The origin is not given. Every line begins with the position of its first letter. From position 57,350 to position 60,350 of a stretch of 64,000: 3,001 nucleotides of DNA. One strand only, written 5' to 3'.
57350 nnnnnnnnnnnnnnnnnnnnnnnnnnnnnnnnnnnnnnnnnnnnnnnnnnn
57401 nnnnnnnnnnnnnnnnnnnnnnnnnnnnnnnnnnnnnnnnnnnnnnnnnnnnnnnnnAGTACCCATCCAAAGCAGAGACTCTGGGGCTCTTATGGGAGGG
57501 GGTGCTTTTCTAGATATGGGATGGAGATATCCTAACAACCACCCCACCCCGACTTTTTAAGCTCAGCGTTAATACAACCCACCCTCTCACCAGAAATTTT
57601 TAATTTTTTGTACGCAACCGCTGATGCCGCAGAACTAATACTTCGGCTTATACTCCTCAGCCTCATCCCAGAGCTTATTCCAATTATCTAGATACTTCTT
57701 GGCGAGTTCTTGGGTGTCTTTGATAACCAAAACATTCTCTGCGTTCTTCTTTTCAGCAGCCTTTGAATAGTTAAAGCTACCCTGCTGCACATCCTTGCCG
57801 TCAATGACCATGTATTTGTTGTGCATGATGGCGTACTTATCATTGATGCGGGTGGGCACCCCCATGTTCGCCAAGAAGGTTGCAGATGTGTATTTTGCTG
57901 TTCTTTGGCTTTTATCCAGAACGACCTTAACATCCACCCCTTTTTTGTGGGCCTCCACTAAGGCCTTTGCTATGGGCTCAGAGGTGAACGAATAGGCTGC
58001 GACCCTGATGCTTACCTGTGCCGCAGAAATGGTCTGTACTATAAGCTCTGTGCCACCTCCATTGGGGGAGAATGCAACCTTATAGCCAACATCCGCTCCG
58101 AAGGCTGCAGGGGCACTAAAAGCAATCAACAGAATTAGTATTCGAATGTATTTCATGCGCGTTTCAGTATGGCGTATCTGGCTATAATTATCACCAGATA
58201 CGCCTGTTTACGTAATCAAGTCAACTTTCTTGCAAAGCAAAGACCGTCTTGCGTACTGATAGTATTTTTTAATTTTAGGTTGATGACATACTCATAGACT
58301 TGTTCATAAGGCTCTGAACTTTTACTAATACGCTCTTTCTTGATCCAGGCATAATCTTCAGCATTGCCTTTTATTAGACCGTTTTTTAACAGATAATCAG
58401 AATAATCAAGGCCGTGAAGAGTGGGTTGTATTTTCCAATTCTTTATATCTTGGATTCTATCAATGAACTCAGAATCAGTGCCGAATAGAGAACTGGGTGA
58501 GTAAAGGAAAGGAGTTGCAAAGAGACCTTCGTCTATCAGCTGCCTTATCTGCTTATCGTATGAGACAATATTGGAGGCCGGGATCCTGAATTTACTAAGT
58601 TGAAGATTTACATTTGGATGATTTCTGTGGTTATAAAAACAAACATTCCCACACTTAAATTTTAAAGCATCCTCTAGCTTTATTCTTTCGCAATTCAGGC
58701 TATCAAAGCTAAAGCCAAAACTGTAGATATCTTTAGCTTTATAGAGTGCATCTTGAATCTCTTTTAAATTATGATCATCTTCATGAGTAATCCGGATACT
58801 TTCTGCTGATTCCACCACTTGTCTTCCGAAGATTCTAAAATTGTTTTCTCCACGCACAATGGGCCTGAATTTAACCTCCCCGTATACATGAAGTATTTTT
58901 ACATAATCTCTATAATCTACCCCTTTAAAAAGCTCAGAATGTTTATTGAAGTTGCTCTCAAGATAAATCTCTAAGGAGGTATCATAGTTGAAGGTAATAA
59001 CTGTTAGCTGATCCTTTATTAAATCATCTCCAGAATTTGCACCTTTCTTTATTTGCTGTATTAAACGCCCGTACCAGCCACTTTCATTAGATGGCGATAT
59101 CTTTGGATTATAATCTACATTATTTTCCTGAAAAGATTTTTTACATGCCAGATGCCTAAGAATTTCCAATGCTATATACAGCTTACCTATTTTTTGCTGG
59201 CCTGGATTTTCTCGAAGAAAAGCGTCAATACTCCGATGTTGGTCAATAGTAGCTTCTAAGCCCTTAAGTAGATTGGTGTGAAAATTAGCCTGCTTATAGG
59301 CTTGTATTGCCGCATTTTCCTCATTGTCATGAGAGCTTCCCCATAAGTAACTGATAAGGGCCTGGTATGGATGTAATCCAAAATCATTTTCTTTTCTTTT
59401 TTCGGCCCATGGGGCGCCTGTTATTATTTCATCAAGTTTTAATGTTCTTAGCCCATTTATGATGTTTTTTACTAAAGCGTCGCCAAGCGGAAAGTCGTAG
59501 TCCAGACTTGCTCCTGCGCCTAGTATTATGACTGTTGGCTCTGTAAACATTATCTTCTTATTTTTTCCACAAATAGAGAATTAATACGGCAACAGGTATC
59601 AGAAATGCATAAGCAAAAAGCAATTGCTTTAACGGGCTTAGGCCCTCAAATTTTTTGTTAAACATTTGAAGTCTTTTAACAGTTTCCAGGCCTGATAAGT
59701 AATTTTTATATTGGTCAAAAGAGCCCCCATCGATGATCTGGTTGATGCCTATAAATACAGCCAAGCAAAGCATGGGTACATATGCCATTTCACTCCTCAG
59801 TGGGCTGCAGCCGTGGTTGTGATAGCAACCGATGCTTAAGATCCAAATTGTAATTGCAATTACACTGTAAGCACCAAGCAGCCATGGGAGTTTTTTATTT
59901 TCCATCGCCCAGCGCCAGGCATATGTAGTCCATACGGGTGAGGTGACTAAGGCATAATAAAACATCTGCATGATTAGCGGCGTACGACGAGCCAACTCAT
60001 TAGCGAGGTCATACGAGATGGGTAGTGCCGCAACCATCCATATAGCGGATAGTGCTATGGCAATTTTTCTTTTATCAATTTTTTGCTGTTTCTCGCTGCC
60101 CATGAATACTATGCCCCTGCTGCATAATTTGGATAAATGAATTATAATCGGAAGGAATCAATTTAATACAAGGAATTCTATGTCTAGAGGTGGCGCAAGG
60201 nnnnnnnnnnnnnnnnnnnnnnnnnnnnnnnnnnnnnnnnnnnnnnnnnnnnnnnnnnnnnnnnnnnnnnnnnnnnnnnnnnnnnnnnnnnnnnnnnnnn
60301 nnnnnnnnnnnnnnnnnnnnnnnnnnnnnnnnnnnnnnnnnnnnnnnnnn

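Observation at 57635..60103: Polytopic membrane protein + SIR2-like protein pair (with an adjacent secreted PLD nuclease) in the cargo slot of the intact satellite-like element: candidate undescribed NADase-type defence system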

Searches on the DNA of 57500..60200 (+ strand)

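Call 6: search_dna_similar(query=window:57500-60200:+, collection=ecoli_genomes, mode=near, max_rows=15)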
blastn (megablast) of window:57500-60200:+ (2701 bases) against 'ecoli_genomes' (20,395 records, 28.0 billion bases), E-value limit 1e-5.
No match.

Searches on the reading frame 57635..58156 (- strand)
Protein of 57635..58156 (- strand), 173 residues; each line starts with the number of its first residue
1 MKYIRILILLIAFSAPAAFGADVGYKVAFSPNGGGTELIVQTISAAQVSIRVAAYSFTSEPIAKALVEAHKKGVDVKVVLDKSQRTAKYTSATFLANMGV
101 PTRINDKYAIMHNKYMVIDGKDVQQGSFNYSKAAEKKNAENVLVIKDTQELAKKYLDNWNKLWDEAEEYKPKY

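Call 3: search_protein_families(library=pfam, proteins=[window:57635-58156:-], max_evalue=0.1)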
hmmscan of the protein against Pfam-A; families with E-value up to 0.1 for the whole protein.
window:57635-58156:- (173 aa): 4 families
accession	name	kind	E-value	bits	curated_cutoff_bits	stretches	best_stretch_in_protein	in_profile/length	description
PF13091.12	PLDc_2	-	1.2e-27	96.8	27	1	39-163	1-132/132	PLD-like domain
PF07894.18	SACK1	-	7e-06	26.2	21.4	1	37-146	128-254/274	Scaffolding anchor of CK1 domain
PF11495.14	Regulator_TrmB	-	0.0036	17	22.2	1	38-171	14-137/233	Archaeal transcriptional regulator TrmB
PF04888.17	SseC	-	0.05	13.6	30.2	1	61-159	174-273/312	Secretion system effector C (SseC) like family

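Call 4: search_protein_families(library=padloc, proteins=[window:57635-58156:-], max_evalue=0.1)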
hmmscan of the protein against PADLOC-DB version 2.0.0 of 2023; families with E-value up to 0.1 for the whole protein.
window:57635-58156:- (173 aa): 21 families
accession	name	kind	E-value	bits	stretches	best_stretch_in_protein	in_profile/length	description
PDLC02614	DrmC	-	3.7e-12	44.3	1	39-149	26-139/153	DrmC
PDLC02612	DrmC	-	4.3e-11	40.8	1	33-149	90-212/235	DrmC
PDLC02609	DrmC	-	6.5e-10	37.4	1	36-149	98-220/241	DrmC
PDLC02588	DrmC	-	1.4e-08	32.7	1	38-149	108-231/256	DrmC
PDLC02597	DrmC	-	2.5e-08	32.1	1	39-156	101-228/242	DrmC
PDLC02606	DrmC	-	1.5e-07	29.4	1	37-147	37-159/182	DrmC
PDLC02607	DrmC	-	3.1e-07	28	1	36-151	112-243/265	DrmC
PDLC02595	DrmC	-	4.9e-07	27.8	1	40-141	122-239/269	DrmC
PDLC02591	DrmC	-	7.2e-07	26.6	1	40-167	118-255/260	DrmC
PDLC03924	MkoC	-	7.4e-07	25.6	1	42-149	1000-1120/1136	-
PDLC02585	DrmC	-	1.6e-06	25.9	1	38-149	109-232/253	DrmC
PDLC02587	DrmC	-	8.3e-06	23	1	107-162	201-255/267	DrmC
PDLC03922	MkoB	-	1.5e-05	22.4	1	58-148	505-589/610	-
PDLC02616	DrmC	-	4.2e-05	21.3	1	38-153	85-206/224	DrmC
PDLC02602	DrmC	-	6.2e-05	20.2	1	38-143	110-230/381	DrmC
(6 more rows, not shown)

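Call 5: search_protein_families(library=ncbifam, proteins=[window:57635-58156:-], max_evalue=0.1)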
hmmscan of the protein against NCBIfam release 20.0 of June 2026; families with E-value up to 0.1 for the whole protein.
window:57635-58156:- (173 aa): 9 families
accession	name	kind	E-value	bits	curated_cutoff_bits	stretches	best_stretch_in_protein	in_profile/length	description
NF010492.0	PRK13912.1-3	equivalog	1.3e-17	64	297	1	39-164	39-173/178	nuclease NucT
NF010493.0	PRK13912.1-4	equivalog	3.8e-14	53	351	1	18-165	12-167/171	nuclease NucT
NF010491.0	PRK13912.1-2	equivalog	2.1e-13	50.4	225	1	39-153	41-165/180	nuclease NucT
NF010490.0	PRK13912.1-1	equivalog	1.3e-12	48.1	211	1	35-154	31-147/159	nuclease NucT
NF038319.1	DISARM_DrmC_I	equivalog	1.1e-11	44.7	133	1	36-149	96-222/236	DISARM system phospholipase D-like protein DrmC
TIGR04265.1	bac_cardiolipin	equivalog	0.00067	18.7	290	1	39-154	323-442/483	cardiolipin synthase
NF008427.0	PRK11263.1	equivalog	0.003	16.7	281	1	41-163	214-340/409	cardiolipin synthase ClsB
NF041068.1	DpdK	equivalog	0.013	15.1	100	1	64-157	69-162/167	phospholipase D-like domain-containing protein DpdK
TIGR03833.1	TIGR03833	hypoth_equivalog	0.016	15.2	63.4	1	71-91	9-29/62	YwbE family protein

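Call 67: search_protein_families(library=phrogs, proteins=[window:57635-58156:-], max_evalue=0.001)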
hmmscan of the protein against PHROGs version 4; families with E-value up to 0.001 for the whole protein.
window:57635-58156:- (173 aa): 2 families
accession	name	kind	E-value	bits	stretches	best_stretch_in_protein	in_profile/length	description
phrog_12711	-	unknown function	8.1e-49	166.6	1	2-163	2-161/162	-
phrog_17878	-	unknown function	1.4e-05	25.1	1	40-147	324-436/483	-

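Call 79: search_dna_similar(query=window:57635-58156:-, collection=phages, mode=protein, max_evalue=1e-10, max_rows=12)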
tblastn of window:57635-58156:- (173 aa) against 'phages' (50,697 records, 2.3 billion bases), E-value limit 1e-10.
Records with a match: 4; places in all: 4; records where one place covers at least 80% of the query: 4.
Best place of each record, by identity: <60% 4.
By first word of the organism name: Wolbachia 2; Ralstonia 1; Bacteriophage 1.
By host as written in the record: Ralstonia solanacearum 1; wVitA Wolbachia of Nasonia vitripennis 1; Wolbachia endosymbiont wVitA of Nasonia vitripennis 1; - 1.
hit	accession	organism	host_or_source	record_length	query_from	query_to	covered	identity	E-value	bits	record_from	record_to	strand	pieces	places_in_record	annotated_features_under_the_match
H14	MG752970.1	Ralstonia phage RsoM2USA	Ralstonia solanacearum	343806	5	171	97%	39.5%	3e-22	98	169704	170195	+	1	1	hypothetical protein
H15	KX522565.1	Wolbachia phage WO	wVitA Wolbachia of Nasonia vitripennis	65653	27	172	84%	43.2%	1e-25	107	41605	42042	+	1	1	phospholipase D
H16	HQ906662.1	Wolbachia endosymbiont wVitA of Nasonia vitripennis phage ...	Wolbachia endosymbiont wVitA of Nasonia ...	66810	27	172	84%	43.2%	1e-25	107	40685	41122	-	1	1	phospholipase D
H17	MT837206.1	Bacteriophage sp.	human fecal samples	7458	26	172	85%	34.0%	7e-17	82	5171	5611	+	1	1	record has no annotation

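Call 80: search_dna_similar(query=window:57635-58156:-, collection=plasmids, mode=protein, max_evalue=1e-10, max_rows=12)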
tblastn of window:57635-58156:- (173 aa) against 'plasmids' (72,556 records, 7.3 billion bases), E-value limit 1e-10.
The search stops at 5000 records and this limit was reached: more records match than are counted here, and every count below describes the 5000 best-scoring records only.
Records with a match: at least 5000; places in all: 5200; records where one place covers at least 80% of the query: 4995.
Best place of each record, by identity: 60-80% 1; <60% 4999.
By first word of the organism name: Klebsiella 2516; Escherichia 922; Salmonella 335; Enterobacter 327; Citrobacter 258; Serratia 204; Yersinia 92; Pseudomonas 70; Raoultella 37; Shigella 36; and 41 more.
By predicted mobility (MOB-suite, as given by PLSDB): conjugative 4246; mobilizable 427; non-mobilizable 327.
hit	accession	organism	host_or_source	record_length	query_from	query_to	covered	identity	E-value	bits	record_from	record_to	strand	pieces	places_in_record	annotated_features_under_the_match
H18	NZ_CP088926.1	Rhodanobacter denitrificans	soil,well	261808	27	173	85%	59.2%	2e-42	157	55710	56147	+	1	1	phospholipase D family protein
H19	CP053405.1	Salmonella enterica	-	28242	1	173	100%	48.0%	2e-38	145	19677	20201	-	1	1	record has no annotation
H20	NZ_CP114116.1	Pseudomonas sp. GXZC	Sus scrofa,mixed culture,semen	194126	6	173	97%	49.1%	2e-41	154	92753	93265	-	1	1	phospholipase D family protein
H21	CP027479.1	Pseudomonas koreensis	Cultured bacterium isolated from ...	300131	6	173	97%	49.1%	4e-41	153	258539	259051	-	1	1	phospholipase D family protein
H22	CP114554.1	Candidatus Manganitrophus sp.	activated carbon metagenome,metagenomic ...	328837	6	172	97%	49.1%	7e-37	141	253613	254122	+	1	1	phospholipase D family protein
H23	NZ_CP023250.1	Klebsiella pneumoniae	Homo sapiens,urine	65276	1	173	100%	46.9%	3e-39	147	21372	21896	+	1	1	phospholipase D family protein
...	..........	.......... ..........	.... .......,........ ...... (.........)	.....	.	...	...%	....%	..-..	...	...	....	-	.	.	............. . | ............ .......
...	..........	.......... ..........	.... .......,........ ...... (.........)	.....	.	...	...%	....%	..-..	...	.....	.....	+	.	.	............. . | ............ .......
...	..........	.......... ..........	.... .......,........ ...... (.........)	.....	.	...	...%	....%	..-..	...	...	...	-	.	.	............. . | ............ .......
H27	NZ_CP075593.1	Klebsiella pneumoniae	Homo sapiens,Breast milk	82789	1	173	100%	46.9%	6e-39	147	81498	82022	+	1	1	phospholipase D family protein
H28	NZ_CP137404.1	Klebsiella pneumoniae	Homo sapiens,pure culture,neonatal ...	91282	1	173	100%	46.9%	6e-39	147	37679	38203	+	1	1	phospholipase D family protein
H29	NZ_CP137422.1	Klebsiella pneumoniae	Homo sapiens,pure culture,neonatal ...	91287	1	173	100%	46.9%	6e-39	147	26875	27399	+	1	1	phospholipase D family protein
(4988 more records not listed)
